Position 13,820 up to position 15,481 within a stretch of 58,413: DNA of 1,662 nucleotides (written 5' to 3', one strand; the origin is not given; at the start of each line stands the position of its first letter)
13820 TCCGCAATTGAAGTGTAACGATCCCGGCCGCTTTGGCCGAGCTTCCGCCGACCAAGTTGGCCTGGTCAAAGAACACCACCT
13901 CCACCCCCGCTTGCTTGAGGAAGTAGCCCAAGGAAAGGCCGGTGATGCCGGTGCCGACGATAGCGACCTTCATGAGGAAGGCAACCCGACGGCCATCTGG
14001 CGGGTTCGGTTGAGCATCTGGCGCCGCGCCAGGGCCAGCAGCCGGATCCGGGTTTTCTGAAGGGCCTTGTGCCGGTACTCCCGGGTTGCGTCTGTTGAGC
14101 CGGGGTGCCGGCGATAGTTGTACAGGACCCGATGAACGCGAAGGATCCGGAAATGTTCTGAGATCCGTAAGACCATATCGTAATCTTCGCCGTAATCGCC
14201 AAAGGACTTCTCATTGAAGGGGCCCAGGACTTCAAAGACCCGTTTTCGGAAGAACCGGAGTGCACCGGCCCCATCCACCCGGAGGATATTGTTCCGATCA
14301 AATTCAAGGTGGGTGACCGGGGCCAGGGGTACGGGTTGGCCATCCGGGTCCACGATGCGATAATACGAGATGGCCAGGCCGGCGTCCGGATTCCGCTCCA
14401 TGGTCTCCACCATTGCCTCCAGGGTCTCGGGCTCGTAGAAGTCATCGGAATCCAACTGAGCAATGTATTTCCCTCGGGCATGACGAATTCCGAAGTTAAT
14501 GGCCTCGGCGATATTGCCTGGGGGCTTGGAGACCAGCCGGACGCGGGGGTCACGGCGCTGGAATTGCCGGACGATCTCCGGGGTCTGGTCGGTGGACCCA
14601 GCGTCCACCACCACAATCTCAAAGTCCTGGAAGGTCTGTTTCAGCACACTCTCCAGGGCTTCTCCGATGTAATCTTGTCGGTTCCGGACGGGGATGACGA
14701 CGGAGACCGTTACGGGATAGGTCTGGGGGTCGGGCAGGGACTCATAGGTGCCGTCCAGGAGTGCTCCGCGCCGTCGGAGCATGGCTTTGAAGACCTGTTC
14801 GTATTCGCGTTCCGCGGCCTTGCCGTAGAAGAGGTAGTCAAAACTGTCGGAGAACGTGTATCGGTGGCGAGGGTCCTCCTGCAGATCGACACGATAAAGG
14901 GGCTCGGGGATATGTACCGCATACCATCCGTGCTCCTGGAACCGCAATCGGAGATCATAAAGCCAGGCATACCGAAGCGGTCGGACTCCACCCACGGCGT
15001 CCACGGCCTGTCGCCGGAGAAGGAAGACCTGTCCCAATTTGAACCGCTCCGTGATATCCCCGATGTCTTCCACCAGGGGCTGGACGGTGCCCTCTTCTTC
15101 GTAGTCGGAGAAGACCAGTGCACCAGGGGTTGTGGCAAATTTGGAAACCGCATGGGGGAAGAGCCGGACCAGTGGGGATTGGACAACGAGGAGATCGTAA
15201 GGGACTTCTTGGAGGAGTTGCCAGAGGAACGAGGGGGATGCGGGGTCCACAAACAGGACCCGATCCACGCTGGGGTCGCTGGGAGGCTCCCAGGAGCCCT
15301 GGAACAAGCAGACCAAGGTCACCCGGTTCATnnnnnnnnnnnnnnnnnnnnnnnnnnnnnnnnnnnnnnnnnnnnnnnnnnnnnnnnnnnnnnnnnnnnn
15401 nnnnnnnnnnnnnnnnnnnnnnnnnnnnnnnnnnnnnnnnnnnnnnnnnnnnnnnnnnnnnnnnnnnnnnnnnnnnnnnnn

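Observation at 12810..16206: Archease / Cys-less PTPS-fold / extended GT2 / FAD-oxidoreductase operon with no RtcB or queuosine genes nearby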

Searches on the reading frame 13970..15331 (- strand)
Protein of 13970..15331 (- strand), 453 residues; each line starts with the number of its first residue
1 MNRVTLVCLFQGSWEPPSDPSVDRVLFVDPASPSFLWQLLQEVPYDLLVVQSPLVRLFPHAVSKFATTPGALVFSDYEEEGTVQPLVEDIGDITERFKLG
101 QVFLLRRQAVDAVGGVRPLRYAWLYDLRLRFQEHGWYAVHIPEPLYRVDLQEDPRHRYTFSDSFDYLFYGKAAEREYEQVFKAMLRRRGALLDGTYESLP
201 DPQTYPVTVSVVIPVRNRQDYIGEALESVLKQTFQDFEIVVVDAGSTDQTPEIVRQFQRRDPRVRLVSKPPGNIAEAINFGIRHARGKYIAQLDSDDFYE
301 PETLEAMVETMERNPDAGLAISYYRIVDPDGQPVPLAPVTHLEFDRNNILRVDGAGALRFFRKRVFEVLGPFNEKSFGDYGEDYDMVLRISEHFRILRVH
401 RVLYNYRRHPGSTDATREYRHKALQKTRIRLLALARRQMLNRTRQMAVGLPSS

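Call 3: search_protein_families(library=pfam, proteins=[window:13970-15331:-], max_evalue=0.01)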
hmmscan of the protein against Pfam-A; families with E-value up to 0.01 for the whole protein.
window:13970-15331:- (453 aa): 6 families
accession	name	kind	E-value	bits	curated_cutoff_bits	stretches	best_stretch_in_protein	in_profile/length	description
PF00535.33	Glycos_transf_2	-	9.1e-40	136.8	23.3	1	210-368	1-166/168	Glycosyl transferase family 2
PF10111.15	Glyco_tranf_2_2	-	5.1e-19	69.2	27.3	1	210-413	1-222/276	Glycosyltransferase like family 2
PF13641.12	Glyco_tranf_2_3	-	1e-15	58.8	27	1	209-429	3-222/230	Glycosyltransferase like family 2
PF13506.12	Glyco_transf_21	-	3.9e-09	36.6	21.7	1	281-372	25-120/174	Glycosyl transferase family 21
PF13632.12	Glyco_trans_2_3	-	4.6e-08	33.5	27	1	289-400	1-117/198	Glycosyl transferase family group 2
PF13704.12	Glyco_tranf_2_4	-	0.004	18.1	27.5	0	216-299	1-84/98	Glycosyl transferase family 2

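Call 4: search_protein_families(library=ncbifam, proteins=[window:13970-15331:-], max_evalue=0.01)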
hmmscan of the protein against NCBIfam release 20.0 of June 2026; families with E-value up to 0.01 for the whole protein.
window:13970-15331:- (453 aa): 30 families (the best 25 are shown)
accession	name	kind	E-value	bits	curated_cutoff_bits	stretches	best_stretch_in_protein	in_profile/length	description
NF047683.1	TeichurnBiosyTuaG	equivalog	2e-26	93.2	400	1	208-334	7-133/252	teichuronic acid biosynthesis protein TuaG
NF053739.1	GlytfEpsEBac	equivalog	4.9e-23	81.5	450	1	209-407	3-203/265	glycosyltransferase EpsE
NF007482.0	PRK10073.1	equivalog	4.9e-21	75.1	423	1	208-312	7-111/334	glycosyltransferase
TIGR03937.1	PgaC_IcaA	equivalog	1.3e-19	70.5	422.3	1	208-319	46-158/407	poly-beta-1,6-N-acetyl-D-glucosamine synthase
TIGR04283.1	glyco_like_mftF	equivalog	4.4e-17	62.4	182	1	209-410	1-190/221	TIGR04283 family arsenosugar biosynthesis glycosyltransferase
NF050050.1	ProtGlycPglI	equivalog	1.7e-16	60.5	500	1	208-312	3-109/306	GalNAc(5)-diNAcBac-PP-undecaprenol beta-1,3-glucosyltransferase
TIGR03965.1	mycofact_glyco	equivalog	2.2e-16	59.8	280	1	203-313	70-181/467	mycofactocin biosynthesis glycosyltransferase MftF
NF041875.1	EPS_EpsD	equivalog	2.2e-15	56.9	370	1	209-312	1-105/325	exopolysaccharide biosynthesis glycosyltransferase EpsD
TIGR03111.1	glyc2_xrt_Gpos1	hypoth_equivalog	9.2e-14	51.1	363.95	1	203-316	46-161/439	TIGR03111 family XrtG-associated glycosyltransferase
NF045692.1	OglycostaseCruG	equivalog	3.3e-13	49.3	600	1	207-312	41-153/386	2'-O-glycosyltransferase CruG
TIGR04440.1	glyco_TIGR04440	domain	1.1e-12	48.1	70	1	209-330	2-125/215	TIGR00180 family glycosyltransferase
NF038299.1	EPS_HpsN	equivalog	1.6e-12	47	425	1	208-319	2-114/317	hormogonium polysaccharide biosynthesis glycosyltransferase HpsN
TIGR03469.1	HpnB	hypoth_equivalog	3.7e-12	46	379.25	1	199-314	37-163/386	hopene-associated glycosyltransferase HpnB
NF041394.1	GtaseAglG_Halo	equivalog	1.5e-11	44.2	440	1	208-314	2-110/304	glucosyl-dolichyl phosphate glucuronosyltransferase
NF007453.0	PRK10018.1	equivalog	4.4e-11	43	382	1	208-312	7-112/280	colanic acid biosynthesis glycosyltransferase WcaA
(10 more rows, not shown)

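Call 18: find_homologous_proteins(query=window:13970-15331:-, region=1-205)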
Query window:13970-15331:-, residues 1-205 (205 aa): 9 proteins with E <= 0.001 among 1007 candidates.
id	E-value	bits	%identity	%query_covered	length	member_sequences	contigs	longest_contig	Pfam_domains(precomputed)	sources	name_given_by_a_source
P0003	1.5e-134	464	100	100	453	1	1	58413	PF13632.13,PF10111.15,PF13506.14,PF13641.13,PF00535.33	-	-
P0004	7.9e-94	331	72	100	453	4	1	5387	PF13632.13,PF10111.15,PF13506.14,PF13641.13,PF00535.33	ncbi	-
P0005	6.6e-48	181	52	85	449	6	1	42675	PF10111.15,PF13506.14,PF13641.13,PF00535.33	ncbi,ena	-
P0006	3.1e-46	176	53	82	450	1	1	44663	PF10111.15,PF13506.14,PF13641.13,PF00535.33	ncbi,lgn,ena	-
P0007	1.1e-45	174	43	100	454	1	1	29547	PF10111.15,PF13506.14,PF13641.13,PF00535.33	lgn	-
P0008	1.7e-45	173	46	98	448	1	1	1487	PF10111.15,PF13506.14,PF13641.13,PF00535.33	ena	-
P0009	3.8e-42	163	51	84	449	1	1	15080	PF10111.15,PF13506.14,PF13641.13,PF00535.33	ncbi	-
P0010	1.1e-10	60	41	61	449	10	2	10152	PF10111.15,PF13506.14,PF13641.13,PF00535.33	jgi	jgi:GT2 family glycosyltransferase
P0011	4.0e-5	42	32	82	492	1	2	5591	PF10111.15,PF00535.33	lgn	-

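Call 19: find_encoding_contigs(protein=P0005, flank=6000, max_places=2)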
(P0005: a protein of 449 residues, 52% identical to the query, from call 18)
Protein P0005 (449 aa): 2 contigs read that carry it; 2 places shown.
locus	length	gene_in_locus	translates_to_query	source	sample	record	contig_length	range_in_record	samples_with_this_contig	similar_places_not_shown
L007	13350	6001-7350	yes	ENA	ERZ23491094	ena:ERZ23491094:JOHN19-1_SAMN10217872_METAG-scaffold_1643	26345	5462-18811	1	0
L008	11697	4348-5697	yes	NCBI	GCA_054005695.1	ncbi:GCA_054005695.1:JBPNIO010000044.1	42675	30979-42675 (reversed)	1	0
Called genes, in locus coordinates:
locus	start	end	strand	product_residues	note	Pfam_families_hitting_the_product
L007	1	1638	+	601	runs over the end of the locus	PF02874:ATP-synt_ab_N, PF16886:ATP-synt_ab_Xtn, PF00006:ATP-synt_ab, PF22919:ATP-synt_VA_C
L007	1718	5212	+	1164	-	PF17915:zf_Rg, PF00270:DEAD, PF04851:ResIII (weak), PF01751:Toprim, PF01131:Topoisom_bac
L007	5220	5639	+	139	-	PF01951:Archease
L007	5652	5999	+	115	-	PF01242:PTPS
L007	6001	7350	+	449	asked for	PF13506:Glyco_transf_21 (weak), PF00535:Glycos_transf_2, PF10111:Glyco_tranf_2_2, PF13641:Glyco_tranf_2_3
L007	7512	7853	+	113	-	PF03779:SPW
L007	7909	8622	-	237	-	PF00072:Response_reg, PF00486:Trans_reg_C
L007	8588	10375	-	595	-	PF13185:GAF_2, PF01590:GAF, PF00512:HisKA, PF02518:HATPase_c, PF13581:HATPase_c_2 (weak)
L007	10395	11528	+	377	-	PF00890:FAD_binding_2 (weak), PF01266:DAO, PF01593:Amino_oxidase (faint), PF13450:NAD_binding_8 (weak)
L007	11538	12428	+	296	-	PF00009:GTP_EFTU, PF00350:Dynamin_N (faint), PF01926:MMR_HSR1, PF02421:FeoB_N, PF07650:KH_2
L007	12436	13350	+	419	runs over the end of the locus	PF04055:Radical_SAM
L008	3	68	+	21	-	?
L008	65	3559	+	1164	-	PF17915:zf_Rg, PF00270:DEAD, PF04851:ResIII (weak), PF01751:Toprim, PF01131:Topoisom_bac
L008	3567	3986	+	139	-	PF01951:Archease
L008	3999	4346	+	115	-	PF01242:PTPS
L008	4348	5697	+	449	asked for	PF13506:Glyco_transf_21 (weak), PF00535:Glycos_transf_2, PF10111:Glyco_tranf_2_2, PF13641:Glyco_tranf_2_3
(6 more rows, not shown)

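Call 20: find_encoding_contigs(protein=P0007, flank=6000, max_places=2)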
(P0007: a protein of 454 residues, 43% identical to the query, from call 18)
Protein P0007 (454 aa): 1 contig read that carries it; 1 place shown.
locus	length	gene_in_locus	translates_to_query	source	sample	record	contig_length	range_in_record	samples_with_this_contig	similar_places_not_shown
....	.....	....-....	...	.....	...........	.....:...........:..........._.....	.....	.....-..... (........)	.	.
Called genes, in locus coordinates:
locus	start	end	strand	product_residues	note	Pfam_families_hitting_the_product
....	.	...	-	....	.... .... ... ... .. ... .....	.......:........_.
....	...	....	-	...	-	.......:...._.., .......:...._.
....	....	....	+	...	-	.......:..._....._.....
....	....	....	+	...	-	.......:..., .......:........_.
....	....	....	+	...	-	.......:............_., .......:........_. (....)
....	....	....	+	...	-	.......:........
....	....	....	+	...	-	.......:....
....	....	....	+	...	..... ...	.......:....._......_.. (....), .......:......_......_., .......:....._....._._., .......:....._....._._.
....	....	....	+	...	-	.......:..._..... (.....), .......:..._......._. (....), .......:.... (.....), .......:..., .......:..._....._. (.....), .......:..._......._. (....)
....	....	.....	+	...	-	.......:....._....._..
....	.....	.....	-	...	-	-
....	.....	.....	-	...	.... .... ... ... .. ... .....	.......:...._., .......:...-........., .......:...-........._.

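Call 21: find_encoding_contigs(protein=P0010, flank=6000, max_places=2)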
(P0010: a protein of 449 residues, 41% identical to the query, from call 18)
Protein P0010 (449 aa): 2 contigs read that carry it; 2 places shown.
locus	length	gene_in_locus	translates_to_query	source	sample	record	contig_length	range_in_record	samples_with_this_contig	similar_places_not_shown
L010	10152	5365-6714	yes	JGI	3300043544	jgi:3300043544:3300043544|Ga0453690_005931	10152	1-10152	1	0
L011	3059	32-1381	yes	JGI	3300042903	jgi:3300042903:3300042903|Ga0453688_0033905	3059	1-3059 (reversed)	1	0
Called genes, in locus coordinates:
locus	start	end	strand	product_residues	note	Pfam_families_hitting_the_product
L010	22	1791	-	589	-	-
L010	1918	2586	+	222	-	PF01694:Rhomboid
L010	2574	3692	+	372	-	PF01264:Chorismate_synt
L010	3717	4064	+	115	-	-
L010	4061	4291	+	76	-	-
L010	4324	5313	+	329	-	PF00044:Gp_dh_N, PF02800:Gp_dh_C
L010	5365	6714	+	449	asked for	PF13506:Glyco_transf_21 (weak), PF00535:Glycos_transf_2, PF10111:Glyco_tranf_2_2, PF13641:Glyco_tranf_2_3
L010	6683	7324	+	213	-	PF00730:HhH-GPD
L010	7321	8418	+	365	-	PF09587:PGA_cap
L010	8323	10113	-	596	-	PF13086:AAA_11, PF13245:AAA_19 (weak), PF13604:AAA_30 (weak), PF01443:Viral_helicase1 (faint), PF13087:AAA_12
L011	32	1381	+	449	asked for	PF13506:Glyco_transf_21 (weak), PF00535:Glycos_transf_2, PF10111:Glyco_tranf_2_2, PF13641:Glyco_tranf_2_3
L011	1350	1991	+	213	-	PF00730:HhH-GPD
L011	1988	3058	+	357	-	?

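Call 65: search_solved_structures(query=window:13970-15331:-, max_evalue=0.00001)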
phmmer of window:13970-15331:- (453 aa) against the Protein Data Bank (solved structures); distinct sequences matched with E-value up to 0.00001: 24.
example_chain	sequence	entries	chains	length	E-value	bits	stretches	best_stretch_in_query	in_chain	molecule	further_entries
2z87_A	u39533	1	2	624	1.8e-35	126.3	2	208-414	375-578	Chondroitin synthase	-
2z86_A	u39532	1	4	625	1.8e-35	126.3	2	208-414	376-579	Chondroitin synthase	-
6p61_A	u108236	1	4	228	3e-19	72.8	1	207-418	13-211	Glycosyltransferase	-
5hea_A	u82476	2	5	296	9.3e-18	67.9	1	209-315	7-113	Putative glycosyltransferase (GalT1)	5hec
9omj_A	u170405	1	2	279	6e-16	61.9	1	209-348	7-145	Glycosyltransferase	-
9omh_A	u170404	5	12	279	6.1e-16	61.9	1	209-348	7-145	Glycosyltransferase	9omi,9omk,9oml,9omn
9omm_A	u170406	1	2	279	6.1e-16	61.9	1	209-348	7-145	Glycosyltransferase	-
3bcv_A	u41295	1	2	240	1e-14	57.9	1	208-314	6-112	Putative glycosyltransferase protein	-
1h7l_A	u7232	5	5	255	5.7e-13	52.1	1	209-322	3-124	SPORE COAT POLYSACCHARIDE BIOSYNTHESIS PROTEIN SPSA | PROTEIN (SPORE COAT POLYSACCHARIDE BIOSYNTHESIS PROTEIN SPSA)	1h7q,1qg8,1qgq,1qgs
5tze_C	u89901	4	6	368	1.3e-12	50.9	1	209-314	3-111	Glycosyl transferase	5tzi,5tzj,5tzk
5tz8_A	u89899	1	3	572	2.9e-12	49.8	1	209-314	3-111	Glycosyl transferase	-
6yv7_B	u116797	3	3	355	1.6e-11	47.3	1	195-327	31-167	Glycosyl transferase, family 2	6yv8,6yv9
6yv7_A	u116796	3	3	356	1.6e-11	47.3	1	195-327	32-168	Glycosyl transferase, family 2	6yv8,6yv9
9jma_A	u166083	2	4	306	7.7e-11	45.1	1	208-413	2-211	GalNAc(5)-diNAcBac-PP-undecaprenol beta-1,3-glucosyltransferase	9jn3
6h1j_A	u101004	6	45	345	9.8e-10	41.4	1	207-356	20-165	Probable ss-1,3-N-acetylglucosaminyltransferase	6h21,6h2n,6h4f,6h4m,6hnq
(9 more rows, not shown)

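Call 75: predict_structure(alignment_id=A1)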
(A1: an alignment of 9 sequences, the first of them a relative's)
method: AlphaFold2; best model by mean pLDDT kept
length: 453 residues; sequences in the alignment: 9
mean_pLDDT: 84.6   pTM: 0.83
mean pLDDT of the five models: 84.6, 84.3, 82.9, 77.6, 71.7
residues with pLDDT >= 90: 203; 70-90: 192; 50-70: 52; < 50: 6
segments of 3 or more residues with pLDDT < 50: 451-453
pLDDT, mean of each block of 10 residues (from residue 1): 86 83 86 75 88 91 94 92 81 75 93 88 88 89 91 55 60 85 92 83 89 92 96 97 94 97 94 80 94 92 96 91 85 73 74 74 92 73 84 89 82 59 80 91 77 42
secondary structure, 60 per line:
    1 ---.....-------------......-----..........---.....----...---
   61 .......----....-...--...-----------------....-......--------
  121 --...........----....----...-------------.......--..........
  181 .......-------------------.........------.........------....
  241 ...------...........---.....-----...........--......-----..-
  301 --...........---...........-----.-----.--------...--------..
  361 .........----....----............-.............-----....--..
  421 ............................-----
elements in order: E4-8 E22-27 H33-42 E46-50 E55-57 H61-67 E72-75 E77-79 E82-84 E102-105 H107-112 H123-133 E138-141 E146-148 H162-168 H171-187 E207-215 H222-230 E237-243 H250-260 E264-268 H274-284 E287-292 H303-313 E317-327 E359-362 H363-369 H374-377 H382-393 E395-407 H413-416 H419-448

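Call 79: fold_search(model_id=the predicted structure, library=pdb)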
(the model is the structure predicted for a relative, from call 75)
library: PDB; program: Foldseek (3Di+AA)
matches with E <= 10: 1662; with E <= 0.001: 593
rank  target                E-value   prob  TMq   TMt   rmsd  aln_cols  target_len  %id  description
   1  2z86_D                3.7e-26  1.00  0.44  0.34  21.9       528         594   16  Crystal structure of chondroitin polymerase from Escherichia coli strain K4 (K4CP) complexed with UDP-GlcUA and UDP (released 2008-09-16)
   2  2z86_A                5.4e-25  1.00  0.45  0.36  21.7       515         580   16  Crystal structure of chondroitin polymerase from Escherichia coli strain K4 (K4CP) complexed with UDP-GlcUA and UDP (released 2008-09-16)
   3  2z86_B                7.7e-25  1.00  0.46  0.35  22.3       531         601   17  Crystal structure of chondroitin polymerase from Escherichia coli strain K4 (K4CP) complexed with UDP-GlcUA and UDP (released 2008-09-16)
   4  2z87_A                3.2e-24  1.00  0.44  0.33  22.1       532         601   17  Crystal structure of chondroitin polymerase from Escherichia coli strain K4 (K4CP) complexed with UDP-GalNAc and UDP (released 2008-09-16)
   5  2z86_C                4.6e-24  1.00  0.46  0.35  22.6       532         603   17  Crystal structure of chondroitin polymerase from Escherichia coli strain K4 (K4CP) complexed with UDP-GlcUA and UDP (released 2008-09-16)
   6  2z87_B                7.8e-24  1.00  0.46  0.36  22.4       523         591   16  Crystal structure of chondroitin polymerase from Escherichia coli strain K4 (K4CP) complexed with UDP-GalNAc and UDP (released 2008-09-16)
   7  6p61_C                5.8e-19  1.00  0.40  0.92   1.9       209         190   27  Structure of a Glycosyltransferase from Leptospira borgpetersenii serovar Hardjo-bovis (strain JB197) (released 2019-07-10)
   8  6p61_B                1.8e-18  1.00  0.40  0.92   1.8       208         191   26  Structure of a Glycosyltransferase from Leptospira borgpetersenii serovar Hardjo-bovis (strain JB197) (released 2019-07-10)
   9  6p61_A                7.0e-18  1.00  0.39  0.89   2.6       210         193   26  Structure of a Glycosyltransferase from Leptospira borgpetersenii serovar Hardjo-bovis (strain JB197) (released 2019-07-10)
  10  9omm_A                3.7e-16  1.00  0.41  0.70   4.6       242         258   23  WrtF fucosyltransferase - tetrasaccharide product (released 2025-10-29)
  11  9omn_B                6.3e-16  1.00  0.41  0.65   4.8       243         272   24  WrtF fucosyltransferase - GDP-2-deoxy-2-fluoro-beta-L-fucose (released 2025-10-29)
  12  9omk_B                8.5e-16  1.00  0.39  0.67   5.0       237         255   24  WrtF fucosyltransferase - trisaccharide acceptor (released 2025-10-29)
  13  9oml_B                1.7e-15  1.00  0.41  0.66   4.3       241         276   23  WrtF fucosyltransferase - acetylated trisaccharide acceptor (released 2025-10-29)
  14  9omh_A                2.5e-15  1.00  0.38  0.63   7.6       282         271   20  WrtF fucosyltransferase - Apo (released 2025-10-29)
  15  9omh_D                2.8e-15  1.00  0.38  0.63   3.3       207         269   26  WrtF fucosyltransferase - Apo (released 2025-10-29)
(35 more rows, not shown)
